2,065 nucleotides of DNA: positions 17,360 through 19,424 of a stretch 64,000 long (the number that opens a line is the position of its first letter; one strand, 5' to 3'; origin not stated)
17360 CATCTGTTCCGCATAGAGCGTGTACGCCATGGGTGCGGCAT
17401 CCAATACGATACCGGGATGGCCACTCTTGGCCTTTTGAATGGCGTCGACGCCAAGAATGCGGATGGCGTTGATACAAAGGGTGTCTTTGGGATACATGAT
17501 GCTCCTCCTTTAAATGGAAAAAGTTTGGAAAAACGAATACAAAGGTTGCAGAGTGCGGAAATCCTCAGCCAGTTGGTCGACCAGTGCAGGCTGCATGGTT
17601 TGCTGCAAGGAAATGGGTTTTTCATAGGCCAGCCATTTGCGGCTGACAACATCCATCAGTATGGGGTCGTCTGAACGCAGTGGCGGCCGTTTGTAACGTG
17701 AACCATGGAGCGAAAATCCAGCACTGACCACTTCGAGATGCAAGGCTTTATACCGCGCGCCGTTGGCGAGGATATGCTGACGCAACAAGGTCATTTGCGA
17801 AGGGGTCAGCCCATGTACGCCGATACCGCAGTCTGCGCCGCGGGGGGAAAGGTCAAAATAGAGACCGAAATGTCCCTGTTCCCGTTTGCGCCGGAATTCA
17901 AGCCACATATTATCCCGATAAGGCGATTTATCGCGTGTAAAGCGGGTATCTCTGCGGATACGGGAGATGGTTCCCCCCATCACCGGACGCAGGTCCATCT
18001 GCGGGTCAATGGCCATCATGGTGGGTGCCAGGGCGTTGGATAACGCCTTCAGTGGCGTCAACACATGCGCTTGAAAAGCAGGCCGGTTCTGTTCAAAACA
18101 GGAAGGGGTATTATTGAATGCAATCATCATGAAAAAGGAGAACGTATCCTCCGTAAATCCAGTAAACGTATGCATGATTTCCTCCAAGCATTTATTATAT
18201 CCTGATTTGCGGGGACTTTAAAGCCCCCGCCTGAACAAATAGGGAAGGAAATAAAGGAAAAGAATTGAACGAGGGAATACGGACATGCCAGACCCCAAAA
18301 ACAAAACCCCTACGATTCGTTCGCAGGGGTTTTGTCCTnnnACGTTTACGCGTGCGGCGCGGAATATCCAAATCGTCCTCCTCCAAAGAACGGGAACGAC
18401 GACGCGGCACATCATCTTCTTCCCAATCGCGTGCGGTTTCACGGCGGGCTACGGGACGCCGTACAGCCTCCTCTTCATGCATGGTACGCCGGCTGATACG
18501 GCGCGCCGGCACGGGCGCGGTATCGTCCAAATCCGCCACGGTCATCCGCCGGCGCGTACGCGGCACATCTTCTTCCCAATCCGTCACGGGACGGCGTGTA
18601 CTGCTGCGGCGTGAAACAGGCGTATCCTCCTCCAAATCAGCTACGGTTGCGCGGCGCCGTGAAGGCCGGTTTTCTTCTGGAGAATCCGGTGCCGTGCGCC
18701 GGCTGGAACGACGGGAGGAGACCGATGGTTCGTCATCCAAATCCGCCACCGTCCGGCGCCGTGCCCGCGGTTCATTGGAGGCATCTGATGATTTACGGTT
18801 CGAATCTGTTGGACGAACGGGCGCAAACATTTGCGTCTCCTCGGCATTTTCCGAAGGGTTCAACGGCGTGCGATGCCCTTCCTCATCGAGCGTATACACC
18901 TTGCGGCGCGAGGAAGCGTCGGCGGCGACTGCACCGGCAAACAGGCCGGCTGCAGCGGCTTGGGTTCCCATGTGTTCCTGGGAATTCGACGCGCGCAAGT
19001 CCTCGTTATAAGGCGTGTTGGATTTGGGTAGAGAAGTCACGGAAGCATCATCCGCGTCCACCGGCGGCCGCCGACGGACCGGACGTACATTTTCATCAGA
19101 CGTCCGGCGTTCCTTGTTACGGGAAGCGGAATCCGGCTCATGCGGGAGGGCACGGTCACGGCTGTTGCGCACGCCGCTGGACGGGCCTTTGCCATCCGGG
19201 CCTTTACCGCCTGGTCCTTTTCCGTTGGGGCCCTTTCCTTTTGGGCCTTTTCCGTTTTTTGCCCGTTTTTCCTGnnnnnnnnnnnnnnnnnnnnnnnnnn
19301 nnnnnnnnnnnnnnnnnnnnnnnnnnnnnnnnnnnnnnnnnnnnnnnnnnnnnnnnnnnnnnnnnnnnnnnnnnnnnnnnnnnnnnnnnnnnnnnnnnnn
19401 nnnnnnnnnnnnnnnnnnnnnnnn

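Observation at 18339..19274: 311-aa disordered cytoplasmic tail with GKGP and RRR-TVADL-acidic repeats on a DUF11 surface protein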

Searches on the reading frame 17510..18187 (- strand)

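Call 13: search_protein_families(library=ncbifam, proteins=[window:17510-18187:-], max_evalue=1)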
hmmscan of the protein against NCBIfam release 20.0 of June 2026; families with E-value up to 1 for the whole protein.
window:17510-18187:- (225 aa): 1 family
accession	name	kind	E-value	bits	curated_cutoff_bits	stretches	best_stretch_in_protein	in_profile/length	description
TIGR02453.1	TIGR02453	subfamily_domain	1.3e-30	106.8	105.4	1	11-221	1-214/218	TIGR02453 family protein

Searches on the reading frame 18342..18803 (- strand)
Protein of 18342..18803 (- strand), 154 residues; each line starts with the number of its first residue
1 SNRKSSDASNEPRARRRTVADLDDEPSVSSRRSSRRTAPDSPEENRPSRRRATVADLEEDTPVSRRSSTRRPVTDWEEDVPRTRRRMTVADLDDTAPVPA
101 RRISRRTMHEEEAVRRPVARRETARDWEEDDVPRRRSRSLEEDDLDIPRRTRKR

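Call 9: find_homologous_proteins(query=window:18342-18803:-, max_evalue=0.01)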
Query seq(154 aa): 1294 candidates shared short words with the query, none scored E <= 0.01.
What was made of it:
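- Tried and rejected: Word-indexed protein search with the repeat region alone (call 9).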

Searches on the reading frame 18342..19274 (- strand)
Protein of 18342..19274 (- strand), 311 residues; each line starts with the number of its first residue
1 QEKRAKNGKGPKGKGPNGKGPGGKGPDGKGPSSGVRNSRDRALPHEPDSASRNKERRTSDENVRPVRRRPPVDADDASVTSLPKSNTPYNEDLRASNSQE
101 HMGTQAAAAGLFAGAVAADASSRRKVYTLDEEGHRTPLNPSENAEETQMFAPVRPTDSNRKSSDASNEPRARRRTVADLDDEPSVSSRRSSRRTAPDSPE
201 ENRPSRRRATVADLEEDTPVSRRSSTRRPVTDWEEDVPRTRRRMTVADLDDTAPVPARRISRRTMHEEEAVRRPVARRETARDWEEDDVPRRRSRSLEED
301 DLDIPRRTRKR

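Call 36: search_protein_representatives(alignment_id=A2)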
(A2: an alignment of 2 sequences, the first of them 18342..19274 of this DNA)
Query: 2 sequences, 311 profile positions. Proteins with E-value up to 0.001 (for the whole library): 1; up to 1e-10: 1; up to 1e-30: 1. The best 1 are listed.
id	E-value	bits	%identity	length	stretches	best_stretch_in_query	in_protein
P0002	2.7e-183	624.9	-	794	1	1-311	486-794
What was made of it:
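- On Short linear motif (SLiM) arrays in disordered regions: The profile search of 1.84 billion representatives found only the own lineage (call 36).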

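Call 49: search_solved_structures(query=window:18342-19274:-, max_evalue=10)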
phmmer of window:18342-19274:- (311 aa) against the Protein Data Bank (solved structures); distinct sequences matched with E-value up to 10: 0.
